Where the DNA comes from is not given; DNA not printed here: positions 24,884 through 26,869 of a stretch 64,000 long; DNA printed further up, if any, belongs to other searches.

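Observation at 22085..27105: Polytopic-membrane HerA/FtsK-like ATPase divergently paired with an Lhr-type helicase: candidate membrane DNA-translocation module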

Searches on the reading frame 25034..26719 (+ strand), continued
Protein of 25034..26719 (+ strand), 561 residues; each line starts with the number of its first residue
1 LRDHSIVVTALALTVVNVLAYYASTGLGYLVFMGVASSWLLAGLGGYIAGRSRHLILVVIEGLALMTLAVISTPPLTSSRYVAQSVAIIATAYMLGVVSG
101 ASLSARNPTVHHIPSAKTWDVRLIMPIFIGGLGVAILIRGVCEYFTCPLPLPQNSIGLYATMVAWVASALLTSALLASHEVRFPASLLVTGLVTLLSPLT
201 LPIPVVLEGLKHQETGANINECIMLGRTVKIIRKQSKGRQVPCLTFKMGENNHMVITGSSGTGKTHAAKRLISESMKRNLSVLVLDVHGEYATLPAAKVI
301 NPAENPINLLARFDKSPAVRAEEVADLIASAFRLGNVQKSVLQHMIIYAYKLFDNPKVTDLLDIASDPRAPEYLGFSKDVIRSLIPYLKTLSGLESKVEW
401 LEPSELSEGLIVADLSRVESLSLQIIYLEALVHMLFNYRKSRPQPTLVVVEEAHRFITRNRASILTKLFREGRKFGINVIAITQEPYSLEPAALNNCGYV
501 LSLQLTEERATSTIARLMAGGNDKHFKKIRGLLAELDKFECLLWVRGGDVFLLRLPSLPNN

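Call 38: search_protein_families(library=ncbifam, proteins=[P0141, P0148, P0155, P0160, P0172, P0183, P0200, P0226, P0236, P0208], max_evalue=1e-10)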
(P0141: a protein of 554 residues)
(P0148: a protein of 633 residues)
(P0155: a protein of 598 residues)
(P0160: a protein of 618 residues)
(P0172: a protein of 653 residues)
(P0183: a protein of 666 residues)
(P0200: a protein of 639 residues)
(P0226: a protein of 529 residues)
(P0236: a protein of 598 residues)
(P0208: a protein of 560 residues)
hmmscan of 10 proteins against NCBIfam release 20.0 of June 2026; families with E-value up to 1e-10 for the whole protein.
P0141 (554 aa): 4 families
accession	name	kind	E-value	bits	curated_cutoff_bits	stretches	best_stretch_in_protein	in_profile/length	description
NF053655.1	CedD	equivalog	1.8e-21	76.4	600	1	232-498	219-489/527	DNA-translocating ATPase CedD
NF040937.1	HerA_Thermprot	equivalog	2.8e-13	49.1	800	0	427-523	347-445/487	DNA double-strand break repair helicase HerA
NF042944.1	HerA_antiphage_2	equivalog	2.2e-12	46.6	850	0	433-525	431-528/576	anti-phage-associated helicase HerA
NF042943.1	HerA_antiphage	equivalog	2e-11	43.2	800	0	224-282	146-205/566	anti-phage-associated helicase HerA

P0148 (633 aa): 4 families
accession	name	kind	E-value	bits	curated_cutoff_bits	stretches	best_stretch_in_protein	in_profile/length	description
NF053655.1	CedD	equivalog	5.9e-19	68.1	600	1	468-571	377-478/527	DNA-translocating ATPase CedD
NF042943.1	HerA_antiphage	equivalog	2.8e-14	52.6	800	0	293-353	145-205/566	anti-phage-associated helicase HerA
NF041017.1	DNA_import_CedB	equivalog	4.8e-14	51.9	700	1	299-566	270-532/590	DNA import protein CedB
NF040937.1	HerA_Thermprot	equivalog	3.8e-12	45.4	800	0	475-580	310-422/487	DNA double-strand break repair helicase HerA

P0155 (598 aa): 7 families
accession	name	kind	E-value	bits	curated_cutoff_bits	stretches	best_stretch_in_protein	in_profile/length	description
NF041017.1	DNA_import_CedB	equivalog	1.4e-31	109.8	700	1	255-528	265-521/590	DNA import protein CedB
NF053655.1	CedD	equivalog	1.6e-22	79.9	600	1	267-538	223-475/527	DNA-translocating ATPase CedD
NF040937.1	HerA_Thermprot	equivalog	7.4e-15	54.3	800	1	267-560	142-432/487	DNA double-strand break repair helicase HerA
NF040819.1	helicase_HerA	equivalog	1.9e-14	53.1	970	0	480-557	403-482/561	DNA double-strand break repair helicase HerA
NF042943.1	HerA_antiphage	equivalog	2.3e-12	46.3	800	0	444-558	398-518/566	anti-phage-associated helicase HerA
NF045975.1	VirB4_plasma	equivalog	1.4e-11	42.9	590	1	265-526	515-807/894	Mbov_0397 family ICE element conjugal transfer ATPase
NF033849.1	ser_rich_anae_1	subfamily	3e-11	41.5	650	0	499-556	1047-1104/1163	serine-rich protein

P0160 (618 aa): 7 families
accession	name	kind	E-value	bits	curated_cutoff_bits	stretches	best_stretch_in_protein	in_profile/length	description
NF053655.1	CedD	equivalog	5.7e-22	78.1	600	1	289-561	223-481/527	DNA-translocating ATPase CedD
NF041017.1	DNA_import_CedB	equivalog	1.1e-17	64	700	1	277-545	265-521/590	DNA import protein CedB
NF045971.1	conju_CD1110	equivalog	2e-15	56.2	325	1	278-542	406-671/752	VirB4-like conjugal transfer ATPase, CD1110 family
NF040937.1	HerA_Thermprot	equivalog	9e-15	54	800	1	288-573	141-428/487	DNA double-strand break repair helicase HerA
TIGR02746.1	TraC-F-type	equivalog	3.8e-14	51.6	567.05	0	473-545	616-690/800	type IV secretion system protein TraC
NF040819.1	helicase_HerA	equivalog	1.5e-13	50.2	970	0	497-577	402-485/561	DNA double-strand break repair helicase HerA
TIGR00929.1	VirB4_CagE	subfamily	5.8e-12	44.6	643.1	1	287-551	437-688/792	VirB4 family type IV secretion/conjugal transfer ATPase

P0172 (653 aa): 5 families
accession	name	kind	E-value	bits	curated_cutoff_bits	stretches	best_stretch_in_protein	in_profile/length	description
NF053655.1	CedD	equivalog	1.4e-27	96.6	600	1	313-581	222-476/527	DNA-translocating ATPase CedD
NF040937.1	HerA_Thermprot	equivalog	1.3e-19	70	800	1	311-594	139-424/487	DNA double-strand break repair helicase HerA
NF040819.1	helicase_HerA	equivalog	8.8e-17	60.8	970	0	526-596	404-479/561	DNA double-strand break repair helicase HerA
NF045971.1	conju_CD1110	equivalog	1.9e-14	52.9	325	1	309-569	412-673/752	VirB4-like conjugal transfer ATPase, CD1110 family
NF045975.1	VirB4_plasma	equivalog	7.5e-12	43.8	590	1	311-569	514-808/894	Mbov_0397 family ICE element conjugal transfer ATPase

P0183 (666 aa): 5 families
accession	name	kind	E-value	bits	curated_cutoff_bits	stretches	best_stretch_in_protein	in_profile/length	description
NF053655.1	CedD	equivalog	7.4e-22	77.7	600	1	494-603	373-480/527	DNA-translocating ATPase CedD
NF045971.1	conju_CD1110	equivalog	3.9e-13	48.6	325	1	318-587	406-673/752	VirB4-like conjugal transfer ATPase, CD1110 family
NF040819.1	helicase_HerA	equivalog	4.2e-13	48.7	970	0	542-614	404-479/561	DNA double-strand break repair helicase HerA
NF040937.1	HerA_Thermprot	equivalog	8.7e-13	47.5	800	0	542-614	351-426/487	DNA double-strand break repair helicase HerA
NF045975.1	VirB4_plasma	equivalog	2.8e-12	45.2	590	0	328-485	516-689/894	Mbov_0397 family ICE element conjugal transfer ATPase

P0200 (639 aa): 7 families
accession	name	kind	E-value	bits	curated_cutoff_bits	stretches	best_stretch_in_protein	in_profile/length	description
NF053655.1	CedD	equivalog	7.6e-21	74.4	600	1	303-569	222-478/527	DNA-translocating ATPase CedD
NF041017.1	DNA_import_CedB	equivalog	1.4e-17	63.5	700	1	291-550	264-515/590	DNA import protein CedB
NF033849.1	ser_rich_anae_1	subfamily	1.1e-15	56.1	650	0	303-422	760-896/1163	serine-rich protein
NF045971.1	conju_CD1110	equivalog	4.4e-14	51.7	325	1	294-551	407-669/752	VirB4-like conjugal transfer ATPase, CD1110 family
NF040937.1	HerA_Thermprot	equivalog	1.1e-11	43.9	800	0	474-580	311-424/487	DNA double-strand break repair helicase HerA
NF045975.1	VirB4_plasma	equivalog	2.9e-11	41.9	590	1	298-384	511-599/894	Mbov_0397 family ICE element conjugal transfer ATPase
NF042944.1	HerA_antiphage_2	equivalog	5.6e-11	41.9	850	0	294-344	128-185/576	anti-phage-associated helicase HerA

P0226 (529 aa): 6 families
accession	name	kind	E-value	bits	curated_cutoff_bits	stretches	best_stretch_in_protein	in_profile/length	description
NF053655.1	CedD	equivalog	4.2e-20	71.9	600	1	49-320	225-498/527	DNA-translocating ATPase CedD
NF040937.1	HerA_Thermprot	equivalog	1.3e-13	50.2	800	0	259-340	372-448/487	DNA double-strand break repair helicase HerA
NF040819.1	helicase_HerA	equivalog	8.9e-13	47.6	970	0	251-312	417-478/561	DNA double-strand break repair helicase HerA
NF045975.1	VirB4_plasma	equivalog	3.3e-12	45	590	1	44-118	514-591/894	Mbov_0397 family ICE element conjugal transfer ATPase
NF042944.1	HerA_antiphage_2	equivalog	1e-11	44.4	850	0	260-345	454-533/576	anti-phage-associated helicase HerA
NF045971.1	conju_CD1110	equivalog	4.5e-11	41.8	325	1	36-121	406-495/752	VirB4-like conjugal transfer ATPase, CD1110 family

P0236 (598 aa): 3 families
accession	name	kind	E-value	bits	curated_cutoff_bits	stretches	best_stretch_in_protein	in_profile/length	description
NF041017.1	DNA_import_CedB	equivalog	2.1e-15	56.4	700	1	85-344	273-519/590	DNA import protein CedB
NF053655.1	CedD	equivalog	1e-13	50.9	600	1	89-406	223-520/527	DNA-translocating ATPase CedD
TIGR02746.1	TraC-F-type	equivalog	7.4e-11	40.7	567.05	0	90-353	433-702/800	type IV secretion system protein TraC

P0208 (560 aa): 4 families
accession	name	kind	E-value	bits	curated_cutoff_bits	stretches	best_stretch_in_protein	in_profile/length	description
NF053655.1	CedD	equivalog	8.4e-25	87.4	600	1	70-334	213-475/527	DNA-translocating ATPase CedD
NF041017.1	DNA_import_CedB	equivalog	1.9e-15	56.5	700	1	72-319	270-516/590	DNA import protein CedB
NF040819.1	helicase_HerA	equivalog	5e-14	51.7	970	0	68-201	147-274/561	DNA double-strand break repair helicase HerA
NF040937.1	HerA_Thermprot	equivalog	1.4e-13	50.1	800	0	74-119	137-182/487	DNA double-strand break repair helicase HerA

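Call 41: list_cluster_members(proteins=[P0133, P0139, P0142, P0148, P0155, P0160, P0172, P0183, P0200, P0226])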
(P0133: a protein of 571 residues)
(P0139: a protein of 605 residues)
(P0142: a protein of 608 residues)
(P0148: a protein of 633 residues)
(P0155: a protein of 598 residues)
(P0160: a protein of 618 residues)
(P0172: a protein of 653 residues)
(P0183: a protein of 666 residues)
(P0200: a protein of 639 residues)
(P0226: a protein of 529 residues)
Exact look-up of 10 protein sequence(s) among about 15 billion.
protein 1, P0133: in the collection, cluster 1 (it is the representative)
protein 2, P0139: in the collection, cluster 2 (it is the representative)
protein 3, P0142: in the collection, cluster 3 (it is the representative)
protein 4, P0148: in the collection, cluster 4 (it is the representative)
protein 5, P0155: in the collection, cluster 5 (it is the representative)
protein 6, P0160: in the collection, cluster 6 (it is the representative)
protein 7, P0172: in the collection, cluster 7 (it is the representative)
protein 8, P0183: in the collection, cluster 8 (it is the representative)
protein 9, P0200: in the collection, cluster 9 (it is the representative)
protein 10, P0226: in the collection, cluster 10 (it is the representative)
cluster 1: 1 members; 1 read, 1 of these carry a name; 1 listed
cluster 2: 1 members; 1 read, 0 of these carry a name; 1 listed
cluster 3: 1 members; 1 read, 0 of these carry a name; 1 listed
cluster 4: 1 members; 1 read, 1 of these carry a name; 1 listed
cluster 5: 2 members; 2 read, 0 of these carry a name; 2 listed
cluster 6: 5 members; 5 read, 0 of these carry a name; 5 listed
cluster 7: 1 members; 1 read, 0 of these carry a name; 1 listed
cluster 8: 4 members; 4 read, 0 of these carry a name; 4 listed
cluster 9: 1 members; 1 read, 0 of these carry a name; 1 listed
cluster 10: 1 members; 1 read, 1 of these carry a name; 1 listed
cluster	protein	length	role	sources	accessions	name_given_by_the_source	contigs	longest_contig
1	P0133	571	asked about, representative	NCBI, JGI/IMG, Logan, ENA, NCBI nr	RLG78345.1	MAG: hypothetical protein DRO14_00865 [Thermoprotei archaeon]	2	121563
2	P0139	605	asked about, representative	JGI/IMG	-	-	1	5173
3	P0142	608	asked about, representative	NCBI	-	-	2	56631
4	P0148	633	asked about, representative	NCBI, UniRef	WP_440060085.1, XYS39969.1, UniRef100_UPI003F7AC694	ATP-binding protein [Thermogladius sp. 4427co] | ATP-binding protein n=1 Tax=Thermogladius sp. 4427co TaxID=3450718 RepID=UPI003F7AC694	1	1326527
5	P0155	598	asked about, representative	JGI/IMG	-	-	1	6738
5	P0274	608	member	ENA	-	-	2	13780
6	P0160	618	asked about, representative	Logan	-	-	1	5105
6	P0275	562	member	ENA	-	-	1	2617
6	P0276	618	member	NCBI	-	-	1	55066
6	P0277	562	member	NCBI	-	-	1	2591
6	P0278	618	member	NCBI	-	-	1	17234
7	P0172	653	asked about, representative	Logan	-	-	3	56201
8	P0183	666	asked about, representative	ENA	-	-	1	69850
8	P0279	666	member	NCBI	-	-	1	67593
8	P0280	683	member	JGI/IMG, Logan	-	-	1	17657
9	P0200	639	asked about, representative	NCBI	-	-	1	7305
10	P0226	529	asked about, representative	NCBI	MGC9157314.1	MAG: ATP-binding protein [Candidatus Micrarchaeia archaeon]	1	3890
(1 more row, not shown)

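Call 42: fold_search(model_id=the predicted structure, library=pdb)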
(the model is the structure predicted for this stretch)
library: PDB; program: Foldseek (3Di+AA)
matches with E <= 10: 1346; with E <= 0.001: 129
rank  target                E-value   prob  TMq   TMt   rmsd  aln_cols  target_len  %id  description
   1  7es4                  1.0e-13  1.00  0.50  0.74   4.3       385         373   20  the crystral structure of DndH-C-domain (released 2022-05-11)
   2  4d2i_A                1.1e-11  1.00  0.44  0.52   6.1       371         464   17  Crystal structure of the HerA hexameric DNA translocase from Sulfolobus solfataricus bound to AMP-PNP (released 2014-12-03)
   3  4d2i_B                1.8e-11  1.00  0.40  0.49   6.9       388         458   16  Crystal structure of the HerA hexameric DNA translocase from Sulfolobus solfataricus bound to AMP-PNP (released 2014-12-03)
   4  9x1m_A                2.3e-10  1.00  0.43  0.42   6.5       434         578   18  The cryo-EM structure of HerA-NurA complex with AMPPNP and dsDNA from Thermococcus kodakarensis (released 2026-02-04)
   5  8xav_A                3.2e-10  1.00  0.45  0.45   6.0       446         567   16  Cryo-EM structure of an anti-phage defense complex (released 2024-06-05)
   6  8wj3_N                5.6e-10  1.00  0.43  0.44   7.4       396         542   19  Cryo-EM structure of a bacterial protein (released 2024-09-11)
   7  8xaw_D                7.6e-10  1.00  0.38  0.38   9.4       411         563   16  Cryo-EM structure of an anti-phage defense complex bound to AMPPNP and DNA at state 1 (released 2024-06-05)
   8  8xau_E                8.6e-10  1.00  0.39  0.40  11.0       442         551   15  Cryo-EM structure of HerA (released 2024-06-05)
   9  4ag5_B                1.3e-09  1.00  0.48  0.69   4.5       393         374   17  Structure of VirB4 of Thermoanaerobacter pseudethanolicus (released 2012-07-04)
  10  4ag5_A                1.4e-09  1.00  0.49  0.71   4.0       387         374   18  Structure of VirB4 of Thermoanaerobacter pseudethanolicus (released 2012-07-04)
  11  8xau_F                1.5e-09  1.00  0.44  0.46   6.6       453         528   17  Cryo-EM structure of HerA (released 2024-06-05)
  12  8wld_A                2.3e-09  1.00  0.36  0.41  10.8       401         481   18  Cryo-EM structure of SIR2/HerA antiphage complex (released 2024-09-11)
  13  8sub_N                2.5e-09  1.00  0.37  0.36  12.2       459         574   16  E. coli SIR2-HerA complex (dodecamer SIR2 pentamer HerA) (released 2023-12-27)
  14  8wj3_D                3.7e-09  1.00  0.41  0.45   7.0       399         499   19  Cryo-EM structure of a bacterial protein (released 2024-09-11)
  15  8sub_O                3.8e-09  1.00  0.39  0.38   9.5       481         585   15  E. coli SIR2-HerA complex (dodecamer SIR2 pentamer HerA) (released 2023-12-27)
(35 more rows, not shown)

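Call 43: find_encoding_contigs(protein=P0148, flank=10000, max_places=2)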
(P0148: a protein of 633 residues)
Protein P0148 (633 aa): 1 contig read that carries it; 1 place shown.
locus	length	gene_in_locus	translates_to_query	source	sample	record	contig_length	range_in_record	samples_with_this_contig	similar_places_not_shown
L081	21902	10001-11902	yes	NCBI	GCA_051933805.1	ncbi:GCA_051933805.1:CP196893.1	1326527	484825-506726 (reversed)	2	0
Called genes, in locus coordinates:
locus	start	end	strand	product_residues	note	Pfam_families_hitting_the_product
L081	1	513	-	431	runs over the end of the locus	PF04406:TP6A_N, PF20768:Topo_VI_alpha, PF21180:TOP6A-Spo11_Toprim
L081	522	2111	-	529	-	PF02518:HATPase_c, PF13589:HATPase_c_3, PF05833:NFACT_N (weak), PF09239:Topo-VIb_trans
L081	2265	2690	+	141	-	-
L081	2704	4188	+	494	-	PF00437:T2SSE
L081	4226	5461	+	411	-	-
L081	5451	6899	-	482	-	PF01139:RtcB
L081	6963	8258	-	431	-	PF13393:tRNA-synt_His, PF00587:tRNA-synt_2b, PF03129:HGTP_anticodon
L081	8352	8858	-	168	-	PF01974:tRNA_int_endo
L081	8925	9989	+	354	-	PF01008:IF-2B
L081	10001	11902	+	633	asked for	PF01580:FtsK_SpoIIIE (weak), PF01935:DUF87, PF05872:HerA_C (faint)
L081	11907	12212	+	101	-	-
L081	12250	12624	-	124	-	-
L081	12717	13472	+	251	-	PF00705:PCNA_N (weak), PF02747:PCNA_C (weak)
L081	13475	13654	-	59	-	-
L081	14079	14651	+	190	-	PF01558:POR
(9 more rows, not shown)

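Call 44: find_encoding_contigs(protein=P0183, flank=10000, max_places=2)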
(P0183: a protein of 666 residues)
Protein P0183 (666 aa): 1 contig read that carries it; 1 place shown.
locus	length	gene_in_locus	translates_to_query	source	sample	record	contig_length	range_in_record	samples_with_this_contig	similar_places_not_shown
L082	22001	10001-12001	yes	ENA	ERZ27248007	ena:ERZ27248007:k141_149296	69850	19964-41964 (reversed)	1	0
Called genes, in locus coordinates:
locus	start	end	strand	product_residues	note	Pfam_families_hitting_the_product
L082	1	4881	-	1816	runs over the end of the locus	PF04513:Baculo_PEP_C (faint), PF01442:Apolipoprotein (faint)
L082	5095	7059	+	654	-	PF01507:PAPS_reduct, PF13183:Fer4_8 (faint), PF14697:Fer4_21 (weak)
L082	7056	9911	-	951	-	PF00270:DEAD, PF00271:Helicase_C, PF19306:WHD_Lhr, PF08494:DEAD_assoc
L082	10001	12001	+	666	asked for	PF05872:HerA_C (faint), PF01935:DUF87, PF19044:P-loop_TraG (faint), PF13401:AAA_22 (faint)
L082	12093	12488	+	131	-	-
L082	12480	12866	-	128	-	-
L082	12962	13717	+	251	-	PF00705:PCNA_N, PF02747:PCNA_C (faint)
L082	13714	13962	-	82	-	-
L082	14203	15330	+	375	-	PF27229:SSO2105_N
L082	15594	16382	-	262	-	PF01904:DUF72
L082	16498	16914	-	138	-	PF04014:MazE_antitoxin (weak), PF01842:ACT (weak)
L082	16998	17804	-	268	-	-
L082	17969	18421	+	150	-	-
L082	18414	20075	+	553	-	PF00270:DEAD, PF04851:ResIII, PF16203:ERCC3_RAD25_C, PF00271:Helicase_C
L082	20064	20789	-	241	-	-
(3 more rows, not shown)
